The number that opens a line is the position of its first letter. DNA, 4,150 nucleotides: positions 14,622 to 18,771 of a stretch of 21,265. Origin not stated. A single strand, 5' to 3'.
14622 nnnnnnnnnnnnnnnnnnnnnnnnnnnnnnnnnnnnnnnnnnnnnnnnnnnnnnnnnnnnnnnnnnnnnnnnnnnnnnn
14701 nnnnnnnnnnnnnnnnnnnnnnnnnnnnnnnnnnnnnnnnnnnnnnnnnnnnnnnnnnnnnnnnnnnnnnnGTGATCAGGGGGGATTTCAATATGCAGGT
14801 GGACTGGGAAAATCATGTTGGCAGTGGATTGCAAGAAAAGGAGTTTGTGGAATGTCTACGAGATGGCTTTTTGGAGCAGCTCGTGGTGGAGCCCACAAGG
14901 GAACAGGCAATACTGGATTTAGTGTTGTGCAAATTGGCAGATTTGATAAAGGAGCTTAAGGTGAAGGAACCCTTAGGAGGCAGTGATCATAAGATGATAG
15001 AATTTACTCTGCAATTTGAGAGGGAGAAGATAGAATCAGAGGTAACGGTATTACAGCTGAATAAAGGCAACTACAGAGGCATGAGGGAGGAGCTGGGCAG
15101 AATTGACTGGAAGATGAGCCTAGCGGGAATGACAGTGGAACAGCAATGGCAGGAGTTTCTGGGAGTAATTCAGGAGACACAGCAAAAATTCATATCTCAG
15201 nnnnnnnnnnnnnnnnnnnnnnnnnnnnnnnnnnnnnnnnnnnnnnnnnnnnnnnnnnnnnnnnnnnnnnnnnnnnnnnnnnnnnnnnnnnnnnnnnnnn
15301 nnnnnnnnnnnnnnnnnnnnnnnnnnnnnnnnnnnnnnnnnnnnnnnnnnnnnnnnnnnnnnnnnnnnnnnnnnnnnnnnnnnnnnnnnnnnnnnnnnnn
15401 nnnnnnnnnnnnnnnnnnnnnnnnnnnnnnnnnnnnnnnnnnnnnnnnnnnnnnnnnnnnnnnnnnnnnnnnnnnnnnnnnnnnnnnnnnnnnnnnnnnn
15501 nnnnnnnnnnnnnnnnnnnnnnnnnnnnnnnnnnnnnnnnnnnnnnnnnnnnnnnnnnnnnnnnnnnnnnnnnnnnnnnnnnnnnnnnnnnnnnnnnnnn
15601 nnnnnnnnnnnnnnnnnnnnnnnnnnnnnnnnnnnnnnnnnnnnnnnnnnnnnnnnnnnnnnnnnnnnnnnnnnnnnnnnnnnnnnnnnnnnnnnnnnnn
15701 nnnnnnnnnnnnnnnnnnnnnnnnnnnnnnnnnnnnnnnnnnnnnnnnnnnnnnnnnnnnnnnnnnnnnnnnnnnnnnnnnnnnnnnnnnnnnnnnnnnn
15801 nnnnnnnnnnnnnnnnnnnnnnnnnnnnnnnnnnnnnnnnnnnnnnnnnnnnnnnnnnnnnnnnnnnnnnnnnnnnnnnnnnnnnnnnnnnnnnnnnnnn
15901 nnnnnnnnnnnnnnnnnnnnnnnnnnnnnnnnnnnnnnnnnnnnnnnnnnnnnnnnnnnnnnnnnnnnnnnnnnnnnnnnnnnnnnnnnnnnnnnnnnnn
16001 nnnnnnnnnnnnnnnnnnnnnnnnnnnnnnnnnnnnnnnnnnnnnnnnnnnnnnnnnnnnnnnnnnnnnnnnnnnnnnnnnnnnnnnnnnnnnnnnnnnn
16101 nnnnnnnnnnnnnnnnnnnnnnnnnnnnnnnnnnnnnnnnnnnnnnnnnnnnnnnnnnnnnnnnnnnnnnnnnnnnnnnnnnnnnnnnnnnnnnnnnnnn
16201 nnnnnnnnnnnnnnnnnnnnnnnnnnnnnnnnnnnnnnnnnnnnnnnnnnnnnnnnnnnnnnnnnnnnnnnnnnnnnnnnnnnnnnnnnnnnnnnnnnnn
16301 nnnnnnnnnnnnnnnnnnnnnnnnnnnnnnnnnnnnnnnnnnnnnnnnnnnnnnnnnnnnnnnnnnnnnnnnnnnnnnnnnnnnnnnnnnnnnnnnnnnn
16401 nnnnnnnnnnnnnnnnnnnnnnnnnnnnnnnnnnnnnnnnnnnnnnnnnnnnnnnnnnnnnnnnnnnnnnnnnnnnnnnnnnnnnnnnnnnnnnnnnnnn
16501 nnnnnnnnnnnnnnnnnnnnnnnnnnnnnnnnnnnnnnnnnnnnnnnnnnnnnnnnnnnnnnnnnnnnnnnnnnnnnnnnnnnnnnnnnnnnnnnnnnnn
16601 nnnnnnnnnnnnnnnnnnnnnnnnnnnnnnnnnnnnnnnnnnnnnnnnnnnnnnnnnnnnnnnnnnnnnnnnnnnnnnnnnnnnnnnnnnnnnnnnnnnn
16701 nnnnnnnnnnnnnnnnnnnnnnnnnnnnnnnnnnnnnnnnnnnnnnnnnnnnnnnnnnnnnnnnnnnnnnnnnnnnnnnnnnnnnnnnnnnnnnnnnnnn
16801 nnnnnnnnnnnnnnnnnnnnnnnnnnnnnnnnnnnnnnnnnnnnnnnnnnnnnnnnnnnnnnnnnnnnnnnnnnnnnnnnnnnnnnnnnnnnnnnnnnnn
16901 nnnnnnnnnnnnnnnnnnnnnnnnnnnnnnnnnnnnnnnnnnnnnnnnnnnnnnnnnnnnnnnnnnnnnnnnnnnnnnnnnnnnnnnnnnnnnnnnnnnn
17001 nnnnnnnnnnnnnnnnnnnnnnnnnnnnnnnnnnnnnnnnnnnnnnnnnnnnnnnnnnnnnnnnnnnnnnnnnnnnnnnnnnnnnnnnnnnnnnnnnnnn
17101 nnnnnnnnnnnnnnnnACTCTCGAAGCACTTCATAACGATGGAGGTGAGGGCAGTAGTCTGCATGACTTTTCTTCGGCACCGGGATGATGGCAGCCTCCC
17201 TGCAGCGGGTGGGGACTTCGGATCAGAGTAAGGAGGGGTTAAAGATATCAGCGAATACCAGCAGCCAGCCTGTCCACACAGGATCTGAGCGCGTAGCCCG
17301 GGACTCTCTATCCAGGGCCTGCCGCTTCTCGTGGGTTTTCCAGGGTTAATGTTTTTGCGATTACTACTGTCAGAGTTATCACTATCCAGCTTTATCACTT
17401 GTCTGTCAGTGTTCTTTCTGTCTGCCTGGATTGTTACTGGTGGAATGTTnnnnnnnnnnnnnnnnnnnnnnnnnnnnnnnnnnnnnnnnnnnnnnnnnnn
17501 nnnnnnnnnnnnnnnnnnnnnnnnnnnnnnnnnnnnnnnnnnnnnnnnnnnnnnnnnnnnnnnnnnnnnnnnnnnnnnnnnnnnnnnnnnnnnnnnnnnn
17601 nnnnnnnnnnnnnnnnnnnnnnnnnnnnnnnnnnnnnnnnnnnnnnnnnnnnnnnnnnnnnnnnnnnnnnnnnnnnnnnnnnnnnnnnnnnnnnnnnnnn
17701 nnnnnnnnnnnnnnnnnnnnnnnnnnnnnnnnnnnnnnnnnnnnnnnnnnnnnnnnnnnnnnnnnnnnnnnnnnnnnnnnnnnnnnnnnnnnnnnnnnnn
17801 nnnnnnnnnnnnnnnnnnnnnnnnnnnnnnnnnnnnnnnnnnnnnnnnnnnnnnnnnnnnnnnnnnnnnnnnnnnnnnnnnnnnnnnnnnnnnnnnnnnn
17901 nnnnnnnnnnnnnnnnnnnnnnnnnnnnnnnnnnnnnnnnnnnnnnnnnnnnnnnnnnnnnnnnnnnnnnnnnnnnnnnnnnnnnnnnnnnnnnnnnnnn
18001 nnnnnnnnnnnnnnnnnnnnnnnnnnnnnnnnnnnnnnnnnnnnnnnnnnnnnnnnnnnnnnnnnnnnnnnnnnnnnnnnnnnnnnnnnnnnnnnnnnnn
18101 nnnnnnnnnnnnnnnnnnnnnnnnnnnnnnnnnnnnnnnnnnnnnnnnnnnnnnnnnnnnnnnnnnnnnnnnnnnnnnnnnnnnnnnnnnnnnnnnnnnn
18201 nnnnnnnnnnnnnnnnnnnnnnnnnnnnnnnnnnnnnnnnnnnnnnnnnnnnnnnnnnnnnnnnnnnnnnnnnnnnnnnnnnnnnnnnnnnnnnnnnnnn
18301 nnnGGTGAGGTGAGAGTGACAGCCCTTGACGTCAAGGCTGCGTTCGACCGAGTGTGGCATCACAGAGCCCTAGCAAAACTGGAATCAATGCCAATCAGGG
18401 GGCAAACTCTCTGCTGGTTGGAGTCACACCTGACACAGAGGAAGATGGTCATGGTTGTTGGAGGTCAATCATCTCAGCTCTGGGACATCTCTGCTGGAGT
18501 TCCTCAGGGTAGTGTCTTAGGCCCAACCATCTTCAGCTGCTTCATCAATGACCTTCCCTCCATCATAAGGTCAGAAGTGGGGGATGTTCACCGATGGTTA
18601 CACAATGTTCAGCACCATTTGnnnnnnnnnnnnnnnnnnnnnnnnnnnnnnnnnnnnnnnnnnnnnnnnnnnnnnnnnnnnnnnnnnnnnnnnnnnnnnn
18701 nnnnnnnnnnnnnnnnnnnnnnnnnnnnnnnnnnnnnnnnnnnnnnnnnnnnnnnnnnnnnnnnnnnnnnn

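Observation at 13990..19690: A 15-bp-period minisatellite array of about 5.7 kb acting as a TE landing pad: at least eight nested insertions, most of them truncated or internally deleted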

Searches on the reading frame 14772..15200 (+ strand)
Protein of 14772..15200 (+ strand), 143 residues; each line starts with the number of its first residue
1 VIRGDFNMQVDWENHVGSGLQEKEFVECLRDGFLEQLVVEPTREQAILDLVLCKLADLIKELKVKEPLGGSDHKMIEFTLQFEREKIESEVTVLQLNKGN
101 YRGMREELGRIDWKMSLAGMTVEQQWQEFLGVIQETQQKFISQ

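Call 13: search_protein_families(library=pfam, max_evalue=0.1, proteins=[window:14772-15200:+])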
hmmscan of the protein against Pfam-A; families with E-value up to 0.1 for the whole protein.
seq(143 aa): 1 family
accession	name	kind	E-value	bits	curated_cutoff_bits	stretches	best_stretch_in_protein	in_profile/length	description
PF14529.12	Exo_endo_phos_2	-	0.00011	22.5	27.4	1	1-76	34-116/117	Endonuclease-reverse transcriptase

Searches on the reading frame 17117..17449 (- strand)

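Call 13: search_protein_families(library=pfam, max_evalue=0.1, proteins=[window:17117-17449:-])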
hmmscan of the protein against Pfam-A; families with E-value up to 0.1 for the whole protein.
seq(111 aa): 2 families
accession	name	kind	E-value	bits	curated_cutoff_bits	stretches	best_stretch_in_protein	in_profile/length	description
PF22044.1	SPO24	-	0.0084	17.1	27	1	1-35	16-51/64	Sporulation protein 24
PF03941.20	INCENP_ARK-bind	-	0.028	14.8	22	1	21-56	2-31/55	Inner centromere protein, ARK binding region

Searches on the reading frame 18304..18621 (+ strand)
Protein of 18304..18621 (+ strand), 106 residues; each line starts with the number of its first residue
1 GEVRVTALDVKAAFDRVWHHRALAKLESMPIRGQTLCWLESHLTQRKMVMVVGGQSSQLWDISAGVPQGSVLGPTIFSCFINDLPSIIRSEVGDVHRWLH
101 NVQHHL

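Call 13: search_protein_families(library=pfam, max_evalue=0.1, proteins=[window:18304-18621:+])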
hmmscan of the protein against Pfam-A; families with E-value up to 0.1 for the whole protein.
seq(106 aa): 1 family
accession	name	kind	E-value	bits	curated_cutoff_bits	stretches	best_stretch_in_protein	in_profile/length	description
PF00078.32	RVT_1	-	8e-14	52.3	29.6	1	5-92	70-145/205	Reverse transcriptase (RNA-dependent DNA polymerase)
